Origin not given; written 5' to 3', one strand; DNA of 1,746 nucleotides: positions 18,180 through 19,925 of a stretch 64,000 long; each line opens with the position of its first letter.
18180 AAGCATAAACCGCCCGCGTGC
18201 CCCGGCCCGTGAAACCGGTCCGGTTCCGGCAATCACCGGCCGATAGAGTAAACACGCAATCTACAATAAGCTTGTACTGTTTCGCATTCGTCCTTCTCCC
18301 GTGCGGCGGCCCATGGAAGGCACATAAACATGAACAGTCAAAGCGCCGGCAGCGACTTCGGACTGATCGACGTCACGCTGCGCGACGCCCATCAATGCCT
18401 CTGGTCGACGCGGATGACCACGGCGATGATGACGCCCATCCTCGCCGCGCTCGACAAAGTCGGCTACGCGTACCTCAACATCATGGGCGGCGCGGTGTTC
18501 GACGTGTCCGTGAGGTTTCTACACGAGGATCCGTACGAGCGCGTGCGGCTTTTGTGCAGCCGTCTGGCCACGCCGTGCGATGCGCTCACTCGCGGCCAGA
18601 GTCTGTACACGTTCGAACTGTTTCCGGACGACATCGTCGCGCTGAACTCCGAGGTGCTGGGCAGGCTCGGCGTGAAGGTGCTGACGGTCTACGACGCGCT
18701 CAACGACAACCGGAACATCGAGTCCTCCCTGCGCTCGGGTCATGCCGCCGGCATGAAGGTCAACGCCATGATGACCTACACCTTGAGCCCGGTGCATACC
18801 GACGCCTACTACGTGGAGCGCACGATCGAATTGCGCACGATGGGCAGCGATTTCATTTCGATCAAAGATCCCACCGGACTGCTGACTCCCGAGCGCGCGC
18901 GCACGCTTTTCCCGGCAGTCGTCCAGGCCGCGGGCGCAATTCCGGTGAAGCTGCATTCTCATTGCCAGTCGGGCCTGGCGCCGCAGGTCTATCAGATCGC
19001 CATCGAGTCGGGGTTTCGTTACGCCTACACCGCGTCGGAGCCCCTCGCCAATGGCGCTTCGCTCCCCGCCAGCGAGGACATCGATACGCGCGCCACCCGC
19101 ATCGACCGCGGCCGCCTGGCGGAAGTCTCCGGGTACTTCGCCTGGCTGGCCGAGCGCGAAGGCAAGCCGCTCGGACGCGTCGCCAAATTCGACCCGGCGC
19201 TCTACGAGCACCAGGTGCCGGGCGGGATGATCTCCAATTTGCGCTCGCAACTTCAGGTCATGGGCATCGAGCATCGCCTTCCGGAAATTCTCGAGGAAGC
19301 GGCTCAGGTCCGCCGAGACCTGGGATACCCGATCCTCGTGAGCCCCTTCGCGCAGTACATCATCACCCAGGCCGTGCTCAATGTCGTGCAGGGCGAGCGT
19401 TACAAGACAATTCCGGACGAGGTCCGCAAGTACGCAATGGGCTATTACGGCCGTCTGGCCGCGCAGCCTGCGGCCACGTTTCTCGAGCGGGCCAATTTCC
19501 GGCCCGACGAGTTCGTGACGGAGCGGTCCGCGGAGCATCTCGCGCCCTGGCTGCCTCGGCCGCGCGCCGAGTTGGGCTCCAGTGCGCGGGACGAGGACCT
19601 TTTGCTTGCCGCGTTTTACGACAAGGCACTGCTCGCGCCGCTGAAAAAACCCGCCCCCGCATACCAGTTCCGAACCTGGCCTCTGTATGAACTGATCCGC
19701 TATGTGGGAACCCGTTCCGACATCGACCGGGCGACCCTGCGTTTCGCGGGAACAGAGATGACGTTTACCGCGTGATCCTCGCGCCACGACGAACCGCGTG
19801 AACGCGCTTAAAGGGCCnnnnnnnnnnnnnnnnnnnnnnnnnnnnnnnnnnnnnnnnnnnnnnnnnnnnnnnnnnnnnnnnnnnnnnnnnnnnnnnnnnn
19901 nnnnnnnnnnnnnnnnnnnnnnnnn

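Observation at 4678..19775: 13-gene co-directional block (plus one divergent gene) encoding a split biotin-dependent carboxylase of unknown substrate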

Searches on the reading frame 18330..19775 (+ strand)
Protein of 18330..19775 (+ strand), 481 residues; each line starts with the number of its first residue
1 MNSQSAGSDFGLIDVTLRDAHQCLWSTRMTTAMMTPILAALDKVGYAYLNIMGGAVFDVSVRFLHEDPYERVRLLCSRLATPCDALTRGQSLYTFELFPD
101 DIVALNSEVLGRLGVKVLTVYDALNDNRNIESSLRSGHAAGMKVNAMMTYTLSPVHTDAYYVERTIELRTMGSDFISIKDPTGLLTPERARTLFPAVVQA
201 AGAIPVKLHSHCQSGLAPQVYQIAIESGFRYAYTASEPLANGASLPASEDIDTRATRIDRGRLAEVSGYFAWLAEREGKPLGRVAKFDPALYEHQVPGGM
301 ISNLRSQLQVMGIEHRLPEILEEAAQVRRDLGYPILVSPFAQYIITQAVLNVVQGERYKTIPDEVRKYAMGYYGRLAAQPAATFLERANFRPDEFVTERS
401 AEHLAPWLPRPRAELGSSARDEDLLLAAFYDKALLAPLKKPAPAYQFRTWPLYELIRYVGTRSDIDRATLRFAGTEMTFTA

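Call 4: search_protein_families(library=pfam, proteins=[window:18330-19775:+], max_evalue=0.01)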
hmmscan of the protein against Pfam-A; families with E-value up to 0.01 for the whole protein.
window:18330-19775:+ (481 aa): 2 families
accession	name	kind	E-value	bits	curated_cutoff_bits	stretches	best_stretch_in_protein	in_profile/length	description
PF02436.23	PYC_OADA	-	3.2e-33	115.6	27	1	292-437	2-160/201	Conserved carboxylase domain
PF00682.25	HMGL-like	-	4.6e-06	26.7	29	1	162-230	145-214/260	HMGL-like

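Call 6: search_protein_families(library=ncbifam, proteins=[window:18330-19775:+], max_evalue=0.001)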
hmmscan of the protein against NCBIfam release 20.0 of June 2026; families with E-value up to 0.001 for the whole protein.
window:18330-19775:+ (481 aa): 15 families
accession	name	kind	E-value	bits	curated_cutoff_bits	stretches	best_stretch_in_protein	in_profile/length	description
NF006761.0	PRK09282.1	domain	2.8e-121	405.8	402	1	12-431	6-431/591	pyruvate carboxylase subunit B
TIGR01108.1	oadA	equivalog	1.3e-107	360.7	756.5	1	13-434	2-433/582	sodium-extruding oxaloacetate decarboxylase subunit alpha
NF008985.0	PRK12331.1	equivalog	3.4e-100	336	718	1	13-430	7-433/465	oxaloacetate decarboxylase subunit alpha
NF010644.0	PRK14041.1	equivalog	3.6e-100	335.8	734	1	12-432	5-431/467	pyruvate carboxylase subunit B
NF010643.0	PRK14040.1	subfamily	2.1e-90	303.9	892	1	10-428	7-430/595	oxaloacetate decarboxylase subunit alpha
NF009231.0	PRK12581.1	equivalog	1.2e-82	277.9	954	2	12-251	15-254/468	oxaloacetate decarboxylase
NF010645.0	PRK14042.1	equivalog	5e-81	273.2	1182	1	12-430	6-430/596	pyruvate carboxylase subunit B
NF008984.0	PRK12330.1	equivalog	1.7e-79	267.9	827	1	11-431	7-439/500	methylmalonyl-CoA carboxytransferase subunit 5S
NF009554.0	PRK12999.1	equivalog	9.1e-50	169.5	965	1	11-371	535-918/1147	pyruvate carboxylase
TIGR01235.1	pyruv_carbox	equivalog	6e-44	149.9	1114.45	1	12-348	533-883/1143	pyruvate carboxylase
TIGR02146.1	LysS_fung_arch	equivalog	1e-07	31.6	413.55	1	157-231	136-211/344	homocitrate synthase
NF002085.0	PRK00915.1-2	subfamily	5.5e-06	25.4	517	1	161-230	156-224/504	2-isopropylmalate synthase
TIGR03217.1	4OH_2_O_val_ald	equivalog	8.2e-06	25.2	286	0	140-243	126-228/334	4-hydroxy-2-oxovalerate aldolase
NF006049.0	PRK08195.1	subfamily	4.6e-05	22.6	229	0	151-230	140-220/344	4-hyroxy-2-oxovalerate/4-hydroxy-2-oxopentanoic acid aldolase,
NF041069.1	IPMS_Sufob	equivalog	0.00074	18.9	600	0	161-234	143-217/371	isopropylmalate synthase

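Call 75: find_homologous_proteins(query=window:18330-19775:+, max_evalue=1e-100)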
Query window:18330-19775:+ (481 aa): 2459 proteins with E <= 1e-100 among 8000 candidates; the best 120 are listed.
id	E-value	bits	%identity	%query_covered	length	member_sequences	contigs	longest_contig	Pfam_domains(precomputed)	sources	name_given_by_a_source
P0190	0.0e+0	1083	100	100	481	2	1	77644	PF00682.26,PF02436.24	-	-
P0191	6.5e-270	914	84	100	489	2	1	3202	PF00682.26,PF02436.24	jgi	jgi:pyruvate/oxaloacetate carboxyltransferase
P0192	2.3e-261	885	81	100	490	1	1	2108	PF00682.26,PF02436.24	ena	-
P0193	5.3e-257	871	79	98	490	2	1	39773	PF00682.26,PF02436.24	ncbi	-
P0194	8.0e-257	871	79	99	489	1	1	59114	PF02436.24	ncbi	-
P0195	1.0e-255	867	80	100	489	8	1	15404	PF00682.26,PF02436.24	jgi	jgi:pyruvate/oxaloacetate carboxyltransferase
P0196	6.3e-255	864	79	99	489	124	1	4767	PF02436.24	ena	-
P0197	4.5e-254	861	78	100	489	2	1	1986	PF00682.26,PF02436.24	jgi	jgi:pyruvate/oxaloacetate carboxyltransferase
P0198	4.7e-254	861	79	100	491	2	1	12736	PF00682.26,PF02436.24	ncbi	ncbi:MAG: pyruvate carboxylase subunit B [Pseudomonadota bacterium]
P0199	2.4e-251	852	78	100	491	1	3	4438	PF02436.24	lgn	-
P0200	3.2e-251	852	78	98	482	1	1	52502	PF00682.26,PF02436.24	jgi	jgi:pyruvate/oxaloacetate carboxyltransferase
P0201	4.0e-251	852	78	99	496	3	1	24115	PF00682.26,PF02436.24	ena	-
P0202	7.2e-251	851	78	100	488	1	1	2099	PF00682.26,PF02436.24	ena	-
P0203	8.7e-251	851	78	98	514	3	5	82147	PF00682.26,PF02436.24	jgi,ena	jgi:pyruvate/oxaloacetate carboxyltransferase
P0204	2.6e-250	849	78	98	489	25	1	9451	PF00682.26,PF02436.24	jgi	jgi:pyruvate/oxaloacetate carboxyltransferase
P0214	8.3e-248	841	77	99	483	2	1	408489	PF00682.26,PF02436.24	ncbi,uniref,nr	ncbi:pyruvate carboxylase subunit B [Trinickia mobilis]|uniref:pyruvate carboxylase subunit B n=1 Ta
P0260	1.1e-242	824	75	100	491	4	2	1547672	PF00682.26,PF02436.24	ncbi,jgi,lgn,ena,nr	ncbi:MAG TPA: pyruvate carboxylase subunit B [Steroidobacteraceae bacterium]|nr:pyruvate carboxylase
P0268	1.1e-241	821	78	98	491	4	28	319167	PF00682.26,PF02436.24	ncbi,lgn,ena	-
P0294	2.6e-239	813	74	98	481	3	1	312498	PF00682.26,PF02436.24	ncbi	-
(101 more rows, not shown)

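Call 76: find_encoding_contigs(protein=P0214, flank=10000, max_places=1)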
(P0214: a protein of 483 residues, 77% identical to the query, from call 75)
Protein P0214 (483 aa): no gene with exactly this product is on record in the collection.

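Call 77: find_encoding_contigs(protein=P0268, flank=10000, max_places=1)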
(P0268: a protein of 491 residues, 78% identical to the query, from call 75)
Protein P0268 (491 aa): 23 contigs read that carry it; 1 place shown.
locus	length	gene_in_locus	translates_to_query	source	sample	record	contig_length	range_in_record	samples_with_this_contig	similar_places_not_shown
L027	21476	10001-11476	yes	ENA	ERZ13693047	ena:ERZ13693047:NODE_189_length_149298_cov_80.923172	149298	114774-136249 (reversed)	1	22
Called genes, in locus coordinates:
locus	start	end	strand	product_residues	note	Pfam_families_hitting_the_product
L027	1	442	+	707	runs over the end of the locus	PF02629:CoA_binding, PF13380:CoA_binding_2, PF13607:Succ_CoA_lig, PF19045:Ligase_CoA_2, PF13549:ATP-grasp_5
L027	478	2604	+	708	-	PF00149:Metallophos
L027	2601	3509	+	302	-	PF01144:CoA_trans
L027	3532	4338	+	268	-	PF01144:CoA_trans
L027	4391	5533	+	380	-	PF02771:Acyl-CoA_dh_N, PF02770:Acyl-CoA_dh_M, PF11794:HpaB_N (faint), PF00441:Acyl-CoA_dh_1, PF08028:Acyl-CoA_dh_2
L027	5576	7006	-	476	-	PF00171:Aldedh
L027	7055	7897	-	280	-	PF05853:BKACE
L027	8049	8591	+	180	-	PF00364:Biotin_lipoyl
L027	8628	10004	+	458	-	PF00289:Biotin_carb_N, PF02786:CPSase_L_D2, PF07478:Dala_Dala_lig_C, PF02785:Biotin_carb_C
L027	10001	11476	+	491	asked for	PF00682:HMGL-like (faint), PF02436:PYC_OADA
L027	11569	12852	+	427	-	PF13379:NMT1_2, PF09084:NMT1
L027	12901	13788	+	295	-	PF00528:BPD_transp_1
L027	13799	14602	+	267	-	PF00005:ABC_tran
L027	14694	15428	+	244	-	PF01925:TauE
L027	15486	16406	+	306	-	PF09339:HTH_IclR, PF01614:IclR_C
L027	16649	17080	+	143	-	PF07452:CHRD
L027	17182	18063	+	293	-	PF02826:2-Hacid_dh_C, PF03446:NAD_binding_2, PF03807:F420_oxidored, PF14833:NAD_binding_11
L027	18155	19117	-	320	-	PF07670:Gate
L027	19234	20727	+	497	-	PF13091:PLDc_2, PF00614:PLDc (faint), PF13091:PLDc_2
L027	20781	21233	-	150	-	-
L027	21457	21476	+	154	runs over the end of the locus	PF01047:MarR, PF12802:MarR_2, PF13463:HTH_27 (weak)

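Call 78: find_encoding_contigs(protein=P0260, flank=10000, max_places=1)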
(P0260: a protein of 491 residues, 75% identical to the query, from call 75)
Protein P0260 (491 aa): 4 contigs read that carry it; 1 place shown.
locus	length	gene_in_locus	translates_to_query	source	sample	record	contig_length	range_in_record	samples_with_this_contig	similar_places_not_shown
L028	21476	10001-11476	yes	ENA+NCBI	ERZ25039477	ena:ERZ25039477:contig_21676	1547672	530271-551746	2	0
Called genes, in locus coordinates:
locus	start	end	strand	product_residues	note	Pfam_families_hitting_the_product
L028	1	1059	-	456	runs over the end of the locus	PF07287:AtuA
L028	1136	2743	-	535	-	PF00732:GMC_oxred_N, PF00890:FAD_binding_2 (faint), PF01266:DAO (faint), PF13450:NAD_binding_8 (faint), PF05199:GMC_oxred_C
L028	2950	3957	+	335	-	PF13379:NMT1_2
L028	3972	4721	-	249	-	PF00106:adh_short, PF01370:Epimerase (weak), PF08659:KR, PF13561:adh_short_C2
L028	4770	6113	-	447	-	PF00083:Sugar_tr, PF07690:MFS_1, PF00083:Sugar_tr, PF07690:MFS_1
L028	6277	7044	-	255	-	PF05853:BKACE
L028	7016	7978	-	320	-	PF09339:HTH_IclR, PF01614:IclR_C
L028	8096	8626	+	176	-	PF00364:Biotin_lipoyl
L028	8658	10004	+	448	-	PF00289:Biotin_carb_N, PF02222:ATP-grasp (weak), PF02786:CPSase_L_D2, PF07478:Dala_Dala_lig_C, PF02785:Biotin_carb_C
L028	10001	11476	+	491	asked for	PF00682:HMGL-like (faint), PF02436:PYC_OADA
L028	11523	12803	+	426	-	PF13379:NMT1_2, PF09084:NMT1, PF12974:Phosphonate-bd (faint)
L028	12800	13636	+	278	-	PF00528:BPD_transp_1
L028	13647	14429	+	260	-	PF00005:ABC_tran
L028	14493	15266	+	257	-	PF00106:adh_short, PF01370:Epimerase (weak), PF08659:KR, PF13561:adh_short_C2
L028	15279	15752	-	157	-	PF13622:4HBT_3 (weak), PF03061:4HBT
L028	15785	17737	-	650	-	PF00289:Biotin_carb_N, PF02222:ATP-grasp, PF02786:CPSase_L_D2, PF07478:Dala_Dala_lig_C, PF02785:Biotin_carb_C, PF00364:Biotin_lipoyl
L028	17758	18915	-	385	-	PF02771:Acyl-CoA_dh_N, PF02770:Acyl-CoA_dh_M, PF00441:Acyl-CoA_dh_1, PF08028:Acyl-CoA_dh_2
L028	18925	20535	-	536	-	PF01039:Carboxyl_trans, PF03255:ACCA (faint), PF06833:MdcE (faint)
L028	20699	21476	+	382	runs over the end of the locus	PF02771:Acyl-CoA_dh_N, PF02770:Acyl-CoA_dh_M, PF00441:Acyl-CoA_dh_1, PF08028:Acyl-CoA_dh_2, PF22924:ACOX_C_alpha1 (weak)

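Call 82: search_solved_structures(query=L027:11569-12852:+, max_evalue=0.01)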
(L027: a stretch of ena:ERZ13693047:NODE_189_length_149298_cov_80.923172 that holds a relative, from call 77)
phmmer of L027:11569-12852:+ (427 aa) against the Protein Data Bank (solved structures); distinct sequences matched with E-value up to 0.01: 4.
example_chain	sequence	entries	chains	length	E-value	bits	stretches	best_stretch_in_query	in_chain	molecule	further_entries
3uif_A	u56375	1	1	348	8.8e-11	44.7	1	87-287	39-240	Sulfonate ABC transporter, periplasmic sulfonate-binding protein SsuA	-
6ssy_A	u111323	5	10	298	5.1e-09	38.9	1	87-361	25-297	Taurine-binding periplasmic protein | Taurine ABC transporter substrate-binding protein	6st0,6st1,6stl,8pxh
2x26_A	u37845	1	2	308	8.7e-07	31.6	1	86-293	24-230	PERIPLASMIC ALIPHATIC SULPHONATES-BINDING PROTEIN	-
3e4r_A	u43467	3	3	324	5.4e-06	28.9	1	92-225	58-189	Nitrate transport protein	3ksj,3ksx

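Call 91: search_dna_similar(query=window:18330-19775:+, collection=plasmids, mode=protein, max_evalue=1e-80, max_rows=12)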
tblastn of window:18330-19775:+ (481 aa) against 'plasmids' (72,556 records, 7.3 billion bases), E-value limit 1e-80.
Records with a match: 7; places in all: 7; records where one place covers at least 80% of the query: 6.
Best place of each record, by identity: <60% 7.
By first word of the organism name: Caballeronia 2; Burkholderia 1; Acetoanaerobium 1; Rhizobium 1; Fusobacterium 1; Arthrobacter 1.
By predicted mobility (MOB-suite, as given by PLSDB): mobilizable 3; conjugative 2; non-mobilizable 2.
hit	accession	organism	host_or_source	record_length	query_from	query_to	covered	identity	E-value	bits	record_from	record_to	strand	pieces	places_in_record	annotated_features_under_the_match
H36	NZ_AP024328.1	Caballeronia sp. NK8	-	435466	7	429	88%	43.5%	2e-107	357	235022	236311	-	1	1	pyruvate carboxylase subunit B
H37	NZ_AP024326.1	Caballeronia sp. NK8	-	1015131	7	429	88%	43.5%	2e-107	357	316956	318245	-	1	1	record has no annotation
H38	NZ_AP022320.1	Burkholderia sp. THE68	Togo hemipterus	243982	7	429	88%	43.5%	2e-107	357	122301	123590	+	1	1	pyruvate carboxylase subunit B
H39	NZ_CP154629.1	Acetoanaerobium noterae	cell culture,Sludge of a digestion ...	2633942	14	430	87%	39.1%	4e-85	293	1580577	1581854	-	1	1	none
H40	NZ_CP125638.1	Rhizobium leguminosarum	Phaseolus vulgaris,Pure culture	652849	8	428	88%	38.5%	1e-84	291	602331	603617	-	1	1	hypothetical protein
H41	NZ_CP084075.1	Fusobacterium vincentii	-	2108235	8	430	88%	38.0%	2e-86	297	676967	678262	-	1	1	none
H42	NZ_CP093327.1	Arthrobacter sulfonylureivorans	whole organism,grassland soil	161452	1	379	79%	40.5%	2e-84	291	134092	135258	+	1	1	pyruvate carboxylase subunit B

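Call 92: list_cluster_members(proteins=[P0214, P0294, P0049])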
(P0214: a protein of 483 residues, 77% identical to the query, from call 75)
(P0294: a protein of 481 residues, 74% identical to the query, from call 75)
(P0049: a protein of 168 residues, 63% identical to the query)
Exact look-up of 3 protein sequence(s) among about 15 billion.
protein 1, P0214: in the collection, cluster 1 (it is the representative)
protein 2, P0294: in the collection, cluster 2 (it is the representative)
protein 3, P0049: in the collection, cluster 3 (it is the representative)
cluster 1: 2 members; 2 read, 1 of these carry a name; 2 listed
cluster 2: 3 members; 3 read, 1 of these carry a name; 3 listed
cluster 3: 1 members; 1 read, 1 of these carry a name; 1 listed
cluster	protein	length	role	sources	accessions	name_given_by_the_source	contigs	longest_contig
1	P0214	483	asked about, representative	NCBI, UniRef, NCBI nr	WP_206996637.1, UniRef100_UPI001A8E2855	pyruvate carboxylase subunit B [Trinickia mobilis] | pyruvate carboxylase subunit B n=1 Tax=Trinickia mobilis TaxID=2816356 RepID=UPI001A8E2855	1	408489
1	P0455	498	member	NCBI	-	-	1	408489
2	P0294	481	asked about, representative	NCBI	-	-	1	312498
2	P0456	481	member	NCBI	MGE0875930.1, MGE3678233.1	MAG: pyruvate carboxylase subunit B [Burkholderiales bacterium]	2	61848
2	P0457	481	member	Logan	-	-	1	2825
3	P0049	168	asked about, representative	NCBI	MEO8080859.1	MAG: hypothetical protein ABI641_10030 [Caldimonas sp.]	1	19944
